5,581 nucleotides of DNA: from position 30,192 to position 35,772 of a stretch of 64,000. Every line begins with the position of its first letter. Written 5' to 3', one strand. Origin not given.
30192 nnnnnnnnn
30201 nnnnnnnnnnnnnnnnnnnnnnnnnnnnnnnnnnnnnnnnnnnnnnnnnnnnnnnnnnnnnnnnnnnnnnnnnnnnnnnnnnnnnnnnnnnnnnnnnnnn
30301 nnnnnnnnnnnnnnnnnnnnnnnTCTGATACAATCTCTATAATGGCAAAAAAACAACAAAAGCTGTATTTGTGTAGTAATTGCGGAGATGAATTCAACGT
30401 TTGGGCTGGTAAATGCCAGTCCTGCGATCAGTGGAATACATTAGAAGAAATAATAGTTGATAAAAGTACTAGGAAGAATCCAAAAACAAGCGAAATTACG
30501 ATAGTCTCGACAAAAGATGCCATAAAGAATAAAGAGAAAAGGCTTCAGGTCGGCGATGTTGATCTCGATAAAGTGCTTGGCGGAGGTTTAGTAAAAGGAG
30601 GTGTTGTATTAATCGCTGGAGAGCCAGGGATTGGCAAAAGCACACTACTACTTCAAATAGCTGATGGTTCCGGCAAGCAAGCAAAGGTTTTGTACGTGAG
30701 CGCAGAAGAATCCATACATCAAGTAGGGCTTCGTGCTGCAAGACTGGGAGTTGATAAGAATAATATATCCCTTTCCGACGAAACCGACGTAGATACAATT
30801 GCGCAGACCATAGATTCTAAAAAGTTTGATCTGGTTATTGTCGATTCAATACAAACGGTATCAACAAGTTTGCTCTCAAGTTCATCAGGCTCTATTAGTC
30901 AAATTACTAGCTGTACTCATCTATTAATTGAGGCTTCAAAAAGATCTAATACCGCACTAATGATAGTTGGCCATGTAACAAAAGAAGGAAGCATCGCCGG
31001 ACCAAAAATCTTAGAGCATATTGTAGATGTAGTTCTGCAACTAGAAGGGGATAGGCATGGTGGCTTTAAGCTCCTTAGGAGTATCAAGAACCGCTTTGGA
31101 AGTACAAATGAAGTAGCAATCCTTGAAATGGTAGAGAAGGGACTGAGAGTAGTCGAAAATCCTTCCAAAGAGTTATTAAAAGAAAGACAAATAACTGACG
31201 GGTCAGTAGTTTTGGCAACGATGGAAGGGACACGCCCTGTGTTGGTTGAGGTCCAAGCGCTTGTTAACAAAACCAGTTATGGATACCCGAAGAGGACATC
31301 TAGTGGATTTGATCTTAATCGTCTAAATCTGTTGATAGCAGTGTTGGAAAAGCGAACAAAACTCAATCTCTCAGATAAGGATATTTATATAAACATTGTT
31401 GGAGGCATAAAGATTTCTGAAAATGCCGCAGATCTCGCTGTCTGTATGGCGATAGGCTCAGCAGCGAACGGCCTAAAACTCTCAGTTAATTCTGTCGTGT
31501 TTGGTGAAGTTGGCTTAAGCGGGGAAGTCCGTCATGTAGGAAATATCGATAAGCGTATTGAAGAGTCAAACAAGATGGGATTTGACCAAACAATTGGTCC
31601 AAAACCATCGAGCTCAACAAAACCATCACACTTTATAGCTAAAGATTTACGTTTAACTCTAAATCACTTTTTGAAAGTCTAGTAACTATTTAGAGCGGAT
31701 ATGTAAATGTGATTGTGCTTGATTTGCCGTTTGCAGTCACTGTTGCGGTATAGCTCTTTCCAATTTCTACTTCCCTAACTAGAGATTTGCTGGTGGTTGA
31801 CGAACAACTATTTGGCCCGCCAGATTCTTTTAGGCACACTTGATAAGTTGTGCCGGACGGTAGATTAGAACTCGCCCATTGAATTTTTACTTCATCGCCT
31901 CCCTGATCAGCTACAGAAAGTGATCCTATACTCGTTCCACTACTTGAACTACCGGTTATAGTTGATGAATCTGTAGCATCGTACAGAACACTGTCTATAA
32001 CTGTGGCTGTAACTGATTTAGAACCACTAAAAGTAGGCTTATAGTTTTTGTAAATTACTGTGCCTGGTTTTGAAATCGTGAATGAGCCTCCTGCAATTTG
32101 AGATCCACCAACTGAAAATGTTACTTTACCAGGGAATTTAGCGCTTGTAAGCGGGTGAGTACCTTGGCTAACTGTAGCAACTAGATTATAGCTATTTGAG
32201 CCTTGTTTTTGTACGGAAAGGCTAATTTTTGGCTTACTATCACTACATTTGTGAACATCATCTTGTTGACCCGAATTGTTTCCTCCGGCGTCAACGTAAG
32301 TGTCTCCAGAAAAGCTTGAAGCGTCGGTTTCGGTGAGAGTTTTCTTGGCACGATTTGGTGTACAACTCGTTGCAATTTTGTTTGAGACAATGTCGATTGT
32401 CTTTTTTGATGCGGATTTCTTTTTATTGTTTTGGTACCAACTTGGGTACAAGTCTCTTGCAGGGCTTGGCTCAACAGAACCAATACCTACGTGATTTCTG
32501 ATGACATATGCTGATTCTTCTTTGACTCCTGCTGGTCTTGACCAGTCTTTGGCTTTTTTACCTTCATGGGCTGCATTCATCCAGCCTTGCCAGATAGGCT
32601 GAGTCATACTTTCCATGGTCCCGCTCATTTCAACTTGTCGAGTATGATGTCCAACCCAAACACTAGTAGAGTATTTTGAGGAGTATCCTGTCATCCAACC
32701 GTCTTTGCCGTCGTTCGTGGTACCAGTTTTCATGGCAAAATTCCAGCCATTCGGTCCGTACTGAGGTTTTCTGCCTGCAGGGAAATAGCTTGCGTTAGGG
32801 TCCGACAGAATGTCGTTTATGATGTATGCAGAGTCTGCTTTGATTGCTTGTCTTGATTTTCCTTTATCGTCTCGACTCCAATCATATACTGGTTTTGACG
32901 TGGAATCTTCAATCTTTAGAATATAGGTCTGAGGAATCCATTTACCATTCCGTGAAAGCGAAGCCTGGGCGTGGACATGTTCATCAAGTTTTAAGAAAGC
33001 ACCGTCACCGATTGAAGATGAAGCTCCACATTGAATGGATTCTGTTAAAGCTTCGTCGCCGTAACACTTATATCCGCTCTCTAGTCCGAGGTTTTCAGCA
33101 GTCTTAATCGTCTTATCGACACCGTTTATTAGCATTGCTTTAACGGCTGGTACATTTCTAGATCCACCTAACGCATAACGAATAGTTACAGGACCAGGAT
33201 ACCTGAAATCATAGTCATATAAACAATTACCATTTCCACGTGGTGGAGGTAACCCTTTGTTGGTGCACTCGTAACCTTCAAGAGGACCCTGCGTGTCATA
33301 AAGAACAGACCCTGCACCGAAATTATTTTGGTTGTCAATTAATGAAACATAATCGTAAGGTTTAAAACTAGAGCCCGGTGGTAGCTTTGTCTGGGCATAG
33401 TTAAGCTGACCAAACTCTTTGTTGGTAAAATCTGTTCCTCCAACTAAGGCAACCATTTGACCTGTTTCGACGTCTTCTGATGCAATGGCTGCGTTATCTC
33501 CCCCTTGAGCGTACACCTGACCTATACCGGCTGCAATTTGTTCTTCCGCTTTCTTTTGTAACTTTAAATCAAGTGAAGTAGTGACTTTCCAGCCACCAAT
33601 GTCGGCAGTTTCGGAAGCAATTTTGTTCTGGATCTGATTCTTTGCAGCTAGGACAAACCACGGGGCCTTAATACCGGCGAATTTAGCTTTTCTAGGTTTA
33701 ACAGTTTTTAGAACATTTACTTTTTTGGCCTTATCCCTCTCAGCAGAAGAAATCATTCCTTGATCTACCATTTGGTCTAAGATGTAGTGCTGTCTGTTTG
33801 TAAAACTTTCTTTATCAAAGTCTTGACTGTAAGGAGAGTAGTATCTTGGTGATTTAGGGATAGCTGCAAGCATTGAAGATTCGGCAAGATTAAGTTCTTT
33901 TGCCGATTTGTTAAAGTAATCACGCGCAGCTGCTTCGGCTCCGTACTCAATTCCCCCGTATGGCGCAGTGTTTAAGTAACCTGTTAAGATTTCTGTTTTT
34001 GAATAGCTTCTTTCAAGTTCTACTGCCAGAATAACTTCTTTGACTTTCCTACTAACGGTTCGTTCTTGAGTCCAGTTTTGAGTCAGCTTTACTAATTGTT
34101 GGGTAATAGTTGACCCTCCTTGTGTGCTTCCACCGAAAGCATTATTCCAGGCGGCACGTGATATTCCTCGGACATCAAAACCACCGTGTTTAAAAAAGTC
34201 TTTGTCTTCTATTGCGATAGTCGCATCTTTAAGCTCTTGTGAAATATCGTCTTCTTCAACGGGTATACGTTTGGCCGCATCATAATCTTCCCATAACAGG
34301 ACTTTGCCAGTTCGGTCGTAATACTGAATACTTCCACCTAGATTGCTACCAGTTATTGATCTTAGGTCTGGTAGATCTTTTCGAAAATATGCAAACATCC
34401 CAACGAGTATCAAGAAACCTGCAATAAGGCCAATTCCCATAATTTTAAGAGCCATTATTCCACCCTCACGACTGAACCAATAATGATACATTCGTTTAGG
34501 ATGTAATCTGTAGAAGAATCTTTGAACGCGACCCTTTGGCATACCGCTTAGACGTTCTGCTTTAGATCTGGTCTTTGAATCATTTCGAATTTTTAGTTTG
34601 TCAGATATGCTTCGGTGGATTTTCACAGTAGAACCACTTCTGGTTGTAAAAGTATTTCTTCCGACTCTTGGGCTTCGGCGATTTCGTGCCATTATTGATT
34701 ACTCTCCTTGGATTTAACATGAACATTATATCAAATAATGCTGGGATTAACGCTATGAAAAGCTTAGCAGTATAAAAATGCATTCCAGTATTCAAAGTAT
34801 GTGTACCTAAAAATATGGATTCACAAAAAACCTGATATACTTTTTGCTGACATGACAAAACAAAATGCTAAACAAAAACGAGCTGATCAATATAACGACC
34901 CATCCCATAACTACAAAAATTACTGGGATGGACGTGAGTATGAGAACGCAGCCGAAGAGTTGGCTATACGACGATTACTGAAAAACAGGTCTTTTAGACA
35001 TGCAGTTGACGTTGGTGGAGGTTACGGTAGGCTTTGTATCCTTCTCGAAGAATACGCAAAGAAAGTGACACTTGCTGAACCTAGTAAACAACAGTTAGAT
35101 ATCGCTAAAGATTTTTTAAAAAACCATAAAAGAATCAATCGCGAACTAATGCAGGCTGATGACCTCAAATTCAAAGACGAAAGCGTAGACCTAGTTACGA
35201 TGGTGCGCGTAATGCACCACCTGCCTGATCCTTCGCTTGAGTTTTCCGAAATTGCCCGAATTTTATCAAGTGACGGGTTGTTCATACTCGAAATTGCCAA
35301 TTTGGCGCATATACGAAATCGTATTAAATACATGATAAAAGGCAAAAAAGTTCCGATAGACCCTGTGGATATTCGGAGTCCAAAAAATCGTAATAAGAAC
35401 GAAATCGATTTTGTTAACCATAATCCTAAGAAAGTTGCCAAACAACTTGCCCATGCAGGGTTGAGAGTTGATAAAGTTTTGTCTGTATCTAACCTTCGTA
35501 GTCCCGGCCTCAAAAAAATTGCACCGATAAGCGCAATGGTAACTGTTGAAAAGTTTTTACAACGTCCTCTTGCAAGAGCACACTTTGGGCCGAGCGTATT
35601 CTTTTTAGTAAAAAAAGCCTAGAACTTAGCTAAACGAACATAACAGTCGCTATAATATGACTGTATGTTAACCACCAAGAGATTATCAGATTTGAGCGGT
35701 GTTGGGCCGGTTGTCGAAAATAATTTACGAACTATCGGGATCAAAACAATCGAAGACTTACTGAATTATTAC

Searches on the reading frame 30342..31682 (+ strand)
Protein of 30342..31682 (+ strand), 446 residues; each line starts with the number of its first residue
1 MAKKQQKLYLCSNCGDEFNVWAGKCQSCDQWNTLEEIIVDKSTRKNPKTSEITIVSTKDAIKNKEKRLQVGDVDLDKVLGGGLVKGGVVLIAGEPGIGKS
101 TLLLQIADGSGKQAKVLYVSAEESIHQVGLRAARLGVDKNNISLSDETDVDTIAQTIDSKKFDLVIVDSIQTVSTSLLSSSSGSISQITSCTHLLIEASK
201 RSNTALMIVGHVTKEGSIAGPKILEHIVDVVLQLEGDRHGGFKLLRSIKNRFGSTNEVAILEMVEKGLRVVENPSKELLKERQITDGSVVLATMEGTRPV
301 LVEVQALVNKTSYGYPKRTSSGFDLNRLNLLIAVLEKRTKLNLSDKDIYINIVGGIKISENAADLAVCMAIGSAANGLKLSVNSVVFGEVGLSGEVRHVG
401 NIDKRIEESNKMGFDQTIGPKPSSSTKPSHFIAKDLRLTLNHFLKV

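Call 6: search_protein_families(library=pfam, proteins=[window:30342-31682:+])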
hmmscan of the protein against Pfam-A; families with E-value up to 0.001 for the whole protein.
window:30342-31682:+ (446 aa): 13 families
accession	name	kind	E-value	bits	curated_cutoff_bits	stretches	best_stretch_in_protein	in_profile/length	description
PF06745.19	ATPase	-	1.9e-16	60.6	26.6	2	74-142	7-77/231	KaiC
PF13481.12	AAA_25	-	3.6e-14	53.3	27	1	75-216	22-194/195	AAA domain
PF00154.27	RecA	-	3.7e-08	33.6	27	1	59-173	24-142/262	recA bacterial DNA recombination protein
PF03796.21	DnaB_C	-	4.1e-08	33.4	27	1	71-173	5-113/255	DnaB-like helicase C terminal domain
PF18073.7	Zn_ribbon_LapB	-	7.6e-08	32.3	25.7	1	9-36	1-28/28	Rubredoxin metal binding domain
PF13541.12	ChlI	-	5.9e-06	26.6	27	1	339-421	36-119/121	Subunit ChlI of Mg-chelatase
PF13479.12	AAA_24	-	8.6e-06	26.2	27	1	88-174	4-77/195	AAA domain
PF13401.12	AAA_22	-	2e-05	25.4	27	1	86-178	5-101/130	AAA domain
PF07088.17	GvpD_P-loop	-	0.00014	22.2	24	0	86-122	10-46/189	GvpD gas vesicle protein, P-loop domain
PF13191.12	AAA_16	-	0.00046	21.2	32.6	1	86-124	24-63/167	AAA ATPase domain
PF25199.1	nSTAND_NTPase5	-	0.00078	19.7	34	0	85-156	40-115/145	Novel STAND NTPase 5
PF00004.35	AAA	-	0.00083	20.2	21.2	0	89-211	1-107/131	ATPase family associated with various cellular activities (AAA)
PF09848.15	SLFN-g3_helicase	-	0.00083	19.2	24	0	88-210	3-122/354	Schlafen group 3, DNA/RNA helicase domain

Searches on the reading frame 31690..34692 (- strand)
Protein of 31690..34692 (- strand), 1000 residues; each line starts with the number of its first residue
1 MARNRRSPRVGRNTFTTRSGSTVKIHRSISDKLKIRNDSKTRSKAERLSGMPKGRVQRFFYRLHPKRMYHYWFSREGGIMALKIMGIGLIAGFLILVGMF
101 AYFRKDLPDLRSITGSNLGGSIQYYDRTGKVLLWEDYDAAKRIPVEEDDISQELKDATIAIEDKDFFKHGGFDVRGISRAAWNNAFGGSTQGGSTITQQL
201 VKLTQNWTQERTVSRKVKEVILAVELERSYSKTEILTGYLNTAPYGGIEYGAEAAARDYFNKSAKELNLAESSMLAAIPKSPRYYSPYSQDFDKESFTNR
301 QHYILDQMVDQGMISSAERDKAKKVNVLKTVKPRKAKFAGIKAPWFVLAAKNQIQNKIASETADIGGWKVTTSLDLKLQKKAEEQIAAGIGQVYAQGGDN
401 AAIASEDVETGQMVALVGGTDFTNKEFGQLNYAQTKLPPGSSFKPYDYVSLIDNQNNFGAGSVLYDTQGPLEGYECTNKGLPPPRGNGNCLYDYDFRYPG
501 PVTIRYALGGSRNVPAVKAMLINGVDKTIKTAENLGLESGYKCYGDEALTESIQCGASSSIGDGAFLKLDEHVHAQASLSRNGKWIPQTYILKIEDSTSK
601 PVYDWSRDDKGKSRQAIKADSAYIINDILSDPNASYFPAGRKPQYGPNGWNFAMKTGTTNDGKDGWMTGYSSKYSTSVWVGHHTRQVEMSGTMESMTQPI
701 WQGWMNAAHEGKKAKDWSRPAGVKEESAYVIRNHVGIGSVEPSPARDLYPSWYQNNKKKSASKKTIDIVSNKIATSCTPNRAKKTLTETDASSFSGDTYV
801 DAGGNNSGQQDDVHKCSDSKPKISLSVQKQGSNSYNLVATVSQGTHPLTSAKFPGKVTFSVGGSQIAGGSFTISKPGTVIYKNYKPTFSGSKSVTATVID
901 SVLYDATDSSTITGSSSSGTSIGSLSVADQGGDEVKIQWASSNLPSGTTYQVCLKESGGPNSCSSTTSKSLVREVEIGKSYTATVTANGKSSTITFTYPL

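Call 6: search_protein_families(library=pfam, proteins=[window:31690-34692:-])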
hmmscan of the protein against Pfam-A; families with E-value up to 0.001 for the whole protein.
window:31690-34692:- (1000 aa): 1 family
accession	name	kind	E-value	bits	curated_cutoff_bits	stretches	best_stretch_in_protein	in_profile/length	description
PF00912.28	Transgly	-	4.4e-59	199.3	27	1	138-308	10-177/178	Transglycosylase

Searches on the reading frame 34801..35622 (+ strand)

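Call 8: search_protein_families(library=ncbifam, proteins=[window:34801-35622:+], max_evalue=0.00001)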
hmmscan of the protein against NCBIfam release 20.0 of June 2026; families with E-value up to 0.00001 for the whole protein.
window:34801-35622:+ (273 aa): 7 families
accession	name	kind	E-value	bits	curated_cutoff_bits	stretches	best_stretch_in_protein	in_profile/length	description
TIGR01934.1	MenG_MenH_UbiE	subfamily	3.4e-11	42.9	158.35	1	59-167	34-146/223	ubiquinone/menaquinone biosynthesis methyltransferase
NF001244.0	PRK00216.1-5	equivalog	8.1e-11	41.7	216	1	61-166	45-157/236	bifunctional demethylmenaquinone methyltransferase/2-methoxy-6-polyprenyl-1,4-benzoquinol methylase UbiE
TIGR01983.1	UbiG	equivalog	2.4e-08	33.5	102.95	1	65-167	50-155/228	bifunctional 2-polyprenyl-6-hydroxyphenol methylase/3-demethylubiquinol 3-O-methyltransferase UbiG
NF045667.1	MTase_DVU1556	equivalog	7.1e-08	32.2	155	1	67-223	25-162/213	DVU_1556 family methyltransferase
NF011650.0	PRK15068.1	equivalog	1.5e-07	30.6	209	1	64-165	122-227/324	tRNA 5-methoxyuridine(34)/uridine 5-oxyacetic acid(34) synthase CmoB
NF008264.0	PRK11036.1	equivalog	5.9e-06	25.9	366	1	67-223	47-202/261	tRNA uridine 5-oxyacetic acid(34) methyltransferase CmoM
NF052510.1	methyltran_MpqE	exception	1e-05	25.1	335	0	61-163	43-152/234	methyl-plastoquinone biosynthesis methyltransferase MpqE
